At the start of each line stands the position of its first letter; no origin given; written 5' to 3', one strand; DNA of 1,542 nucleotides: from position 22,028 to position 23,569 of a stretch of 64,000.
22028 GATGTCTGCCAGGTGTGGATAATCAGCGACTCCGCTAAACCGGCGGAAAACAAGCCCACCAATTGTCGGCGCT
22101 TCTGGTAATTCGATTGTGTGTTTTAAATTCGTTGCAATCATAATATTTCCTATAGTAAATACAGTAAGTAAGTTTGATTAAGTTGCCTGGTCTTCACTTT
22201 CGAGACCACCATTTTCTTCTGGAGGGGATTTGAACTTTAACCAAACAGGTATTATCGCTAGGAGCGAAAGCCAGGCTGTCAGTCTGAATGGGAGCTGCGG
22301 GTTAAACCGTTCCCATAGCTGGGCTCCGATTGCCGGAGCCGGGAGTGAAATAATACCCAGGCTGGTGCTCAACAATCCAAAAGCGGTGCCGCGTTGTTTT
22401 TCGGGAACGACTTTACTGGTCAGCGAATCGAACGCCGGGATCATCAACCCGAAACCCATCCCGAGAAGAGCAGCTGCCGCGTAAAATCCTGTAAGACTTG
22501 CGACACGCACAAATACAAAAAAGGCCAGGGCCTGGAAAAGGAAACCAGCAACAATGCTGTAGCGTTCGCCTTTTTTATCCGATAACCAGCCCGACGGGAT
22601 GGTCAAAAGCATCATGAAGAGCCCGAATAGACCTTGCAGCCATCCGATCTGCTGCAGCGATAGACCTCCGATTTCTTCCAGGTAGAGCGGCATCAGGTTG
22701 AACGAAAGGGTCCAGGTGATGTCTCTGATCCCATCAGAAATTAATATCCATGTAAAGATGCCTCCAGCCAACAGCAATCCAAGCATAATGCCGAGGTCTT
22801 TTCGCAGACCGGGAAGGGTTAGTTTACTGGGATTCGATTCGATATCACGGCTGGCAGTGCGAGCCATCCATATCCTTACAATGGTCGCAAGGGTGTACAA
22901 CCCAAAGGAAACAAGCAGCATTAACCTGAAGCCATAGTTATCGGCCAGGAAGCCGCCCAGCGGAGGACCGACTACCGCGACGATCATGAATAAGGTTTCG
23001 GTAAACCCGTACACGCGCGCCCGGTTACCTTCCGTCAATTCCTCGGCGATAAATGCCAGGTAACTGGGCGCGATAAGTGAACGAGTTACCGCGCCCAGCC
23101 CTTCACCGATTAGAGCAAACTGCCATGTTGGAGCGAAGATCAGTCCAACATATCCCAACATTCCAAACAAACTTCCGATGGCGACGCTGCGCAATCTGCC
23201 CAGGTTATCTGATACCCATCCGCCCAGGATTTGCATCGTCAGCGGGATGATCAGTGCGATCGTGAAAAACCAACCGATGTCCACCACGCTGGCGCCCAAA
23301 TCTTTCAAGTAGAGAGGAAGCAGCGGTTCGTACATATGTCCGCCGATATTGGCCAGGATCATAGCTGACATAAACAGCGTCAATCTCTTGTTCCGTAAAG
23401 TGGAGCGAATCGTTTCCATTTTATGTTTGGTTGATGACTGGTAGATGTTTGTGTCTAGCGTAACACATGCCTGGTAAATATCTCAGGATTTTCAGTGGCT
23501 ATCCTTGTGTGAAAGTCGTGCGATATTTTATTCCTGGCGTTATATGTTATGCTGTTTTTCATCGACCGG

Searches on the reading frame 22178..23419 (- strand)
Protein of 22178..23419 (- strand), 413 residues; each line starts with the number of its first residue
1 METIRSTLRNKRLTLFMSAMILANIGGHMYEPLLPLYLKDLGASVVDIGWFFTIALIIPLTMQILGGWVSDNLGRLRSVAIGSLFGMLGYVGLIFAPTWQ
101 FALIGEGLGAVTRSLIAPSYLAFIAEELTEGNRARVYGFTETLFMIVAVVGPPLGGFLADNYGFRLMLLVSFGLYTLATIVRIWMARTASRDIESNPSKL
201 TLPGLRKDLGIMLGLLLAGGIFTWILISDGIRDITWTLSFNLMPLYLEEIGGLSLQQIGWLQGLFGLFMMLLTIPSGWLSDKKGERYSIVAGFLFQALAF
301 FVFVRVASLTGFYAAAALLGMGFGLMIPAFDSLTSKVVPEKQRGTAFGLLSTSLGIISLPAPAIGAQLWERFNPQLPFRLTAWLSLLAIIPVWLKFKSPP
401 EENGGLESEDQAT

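Call 72: search_protein_families(library=pfam, proteins=[window:22178-23419:-], max_evalue=0.0001)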
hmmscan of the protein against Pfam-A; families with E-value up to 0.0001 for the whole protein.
window:22178-23419:- (413 aa): 5 families
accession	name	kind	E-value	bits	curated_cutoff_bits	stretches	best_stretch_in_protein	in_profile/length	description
PF07690.21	MFS_1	-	3.4e-53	181.2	33.4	2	233-405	9-182/347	Major Facilitator Superfamily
PF13347.12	MFS_2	-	9.7e-13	47.9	27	2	144-342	147-347/427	MFS/sugar transport protein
PF05977.19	MFS_3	-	1e-12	47.8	27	1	265-398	54-191/524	Transmembrane secretion effector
PF12832.13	MFS_1_like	-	1.5e-09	37.8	25.2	1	6-163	207-366/373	MFS_1 like family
PF00083.30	Sugar_tr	-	2.3e-06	27.2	22.3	0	39-125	39-131/452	Sugar (and other) transporter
